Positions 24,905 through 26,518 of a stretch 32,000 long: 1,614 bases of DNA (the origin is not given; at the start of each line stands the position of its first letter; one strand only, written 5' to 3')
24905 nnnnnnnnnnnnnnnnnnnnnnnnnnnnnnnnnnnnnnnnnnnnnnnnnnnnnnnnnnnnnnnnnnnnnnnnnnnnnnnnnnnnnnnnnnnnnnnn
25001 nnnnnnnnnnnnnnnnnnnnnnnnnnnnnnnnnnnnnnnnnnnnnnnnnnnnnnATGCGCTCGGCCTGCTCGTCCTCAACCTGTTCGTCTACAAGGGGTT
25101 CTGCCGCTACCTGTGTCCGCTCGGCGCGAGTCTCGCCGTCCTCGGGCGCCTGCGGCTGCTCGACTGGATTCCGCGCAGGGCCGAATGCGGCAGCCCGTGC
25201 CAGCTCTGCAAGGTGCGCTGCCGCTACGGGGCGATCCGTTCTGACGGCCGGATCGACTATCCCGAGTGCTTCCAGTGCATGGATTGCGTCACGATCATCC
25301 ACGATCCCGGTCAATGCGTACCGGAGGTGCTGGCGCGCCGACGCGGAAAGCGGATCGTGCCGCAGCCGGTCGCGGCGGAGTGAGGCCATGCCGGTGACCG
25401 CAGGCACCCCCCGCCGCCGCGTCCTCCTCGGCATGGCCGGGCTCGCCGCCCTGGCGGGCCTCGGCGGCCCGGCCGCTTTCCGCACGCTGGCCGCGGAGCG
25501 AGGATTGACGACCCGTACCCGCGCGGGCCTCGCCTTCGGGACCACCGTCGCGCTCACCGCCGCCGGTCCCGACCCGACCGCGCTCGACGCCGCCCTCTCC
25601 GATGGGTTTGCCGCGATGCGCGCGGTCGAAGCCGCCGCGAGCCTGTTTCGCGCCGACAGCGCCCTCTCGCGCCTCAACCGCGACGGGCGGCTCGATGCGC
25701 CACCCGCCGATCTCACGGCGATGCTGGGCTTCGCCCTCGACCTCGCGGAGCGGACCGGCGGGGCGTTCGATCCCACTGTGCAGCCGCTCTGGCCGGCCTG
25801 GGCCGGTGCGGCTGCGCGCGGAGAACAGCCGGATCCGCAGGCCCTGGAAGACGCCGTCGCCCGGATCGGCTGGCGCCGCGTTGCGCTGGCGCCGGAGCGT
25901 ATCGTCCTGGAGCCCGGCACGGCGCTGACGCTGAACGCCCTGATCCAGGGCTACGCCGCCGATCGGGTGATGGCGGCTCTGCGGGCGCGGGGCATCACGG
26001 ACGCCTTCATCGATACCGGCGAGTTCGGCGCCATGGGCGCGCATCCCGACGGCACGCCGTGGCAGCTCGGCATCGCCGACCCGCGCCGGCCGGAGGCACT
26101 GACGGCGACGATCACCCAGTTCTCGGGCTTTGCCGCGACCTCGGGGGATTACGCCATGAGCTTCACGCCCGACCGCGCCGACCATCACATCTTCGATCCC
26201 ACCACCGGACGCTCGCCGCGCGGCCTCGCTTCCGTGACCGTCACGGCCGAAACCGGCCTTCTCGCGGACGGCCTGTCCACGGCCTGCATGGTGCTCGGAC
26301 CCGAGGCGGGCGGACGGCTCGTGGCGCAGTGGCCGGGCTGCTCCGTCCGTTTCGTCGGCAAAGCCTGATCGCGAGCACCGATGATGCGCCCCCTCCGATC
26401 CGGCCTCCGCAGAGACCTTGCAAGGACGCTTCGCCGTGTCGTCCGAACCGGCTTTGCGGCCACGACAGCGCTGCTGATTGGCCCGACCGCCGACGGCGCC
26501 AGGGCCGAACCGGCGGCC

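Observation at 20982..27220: PQQ-ADH/lanthanide-associated periplasmic pair runs into a NosR-like/ApbE/DUF1194 module instead of the usual ABC ATPase and permease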

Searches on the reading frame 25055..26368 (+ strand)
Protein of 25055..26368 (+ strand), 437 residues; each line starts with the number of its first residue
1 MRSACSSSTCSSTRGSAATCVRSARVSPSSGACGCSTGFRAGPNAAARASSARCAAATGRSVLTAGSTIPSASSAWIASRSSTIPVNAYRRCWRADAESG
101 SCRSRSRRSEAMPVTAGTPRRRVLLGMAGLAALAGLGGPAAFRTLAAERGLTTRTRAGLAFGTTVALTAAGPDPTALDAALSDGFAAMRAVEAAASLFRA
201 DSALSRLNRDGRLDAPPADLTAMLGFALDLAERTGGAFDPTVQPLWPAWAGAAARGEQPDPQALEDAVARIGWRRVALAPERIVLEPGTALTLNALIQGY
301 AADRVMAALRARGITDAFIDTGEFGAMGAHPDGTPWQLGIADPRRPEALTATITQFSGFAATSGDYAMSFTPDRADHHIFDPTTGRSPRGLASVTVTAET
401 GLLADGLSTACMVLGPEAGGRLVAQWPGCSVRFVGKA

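Call 3: search_protein_families(library=pfam, proteins=[window:25055-26368:+], max_evalue=0.01)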
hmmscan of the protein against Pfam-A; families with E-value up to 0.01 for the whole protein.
window:25055-26368:+ (437 aa): 1 family
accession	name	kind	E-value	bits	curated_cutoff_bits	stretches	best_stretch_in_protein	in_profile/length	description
PF02424.20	ApbE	-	1.1e-62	212.5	25.6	1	161-426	1-258/266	ApbE family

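Call 4: search_protein_families(library=ncbifam, proteins=[window:25055-26368:+], max_evalue=0.01)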
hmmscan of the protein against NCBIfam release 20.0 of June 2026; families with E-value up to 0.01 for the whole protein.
window:25055-26368:+ (437 aa): 1 family
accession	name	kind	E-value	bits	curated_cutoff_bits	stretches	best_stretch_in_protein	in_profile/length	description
NF007774.0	PRK10461.1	equivalog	1.5e-24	86.5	498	1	160-425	41-319/351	FAD:protein FMN transferase ApbE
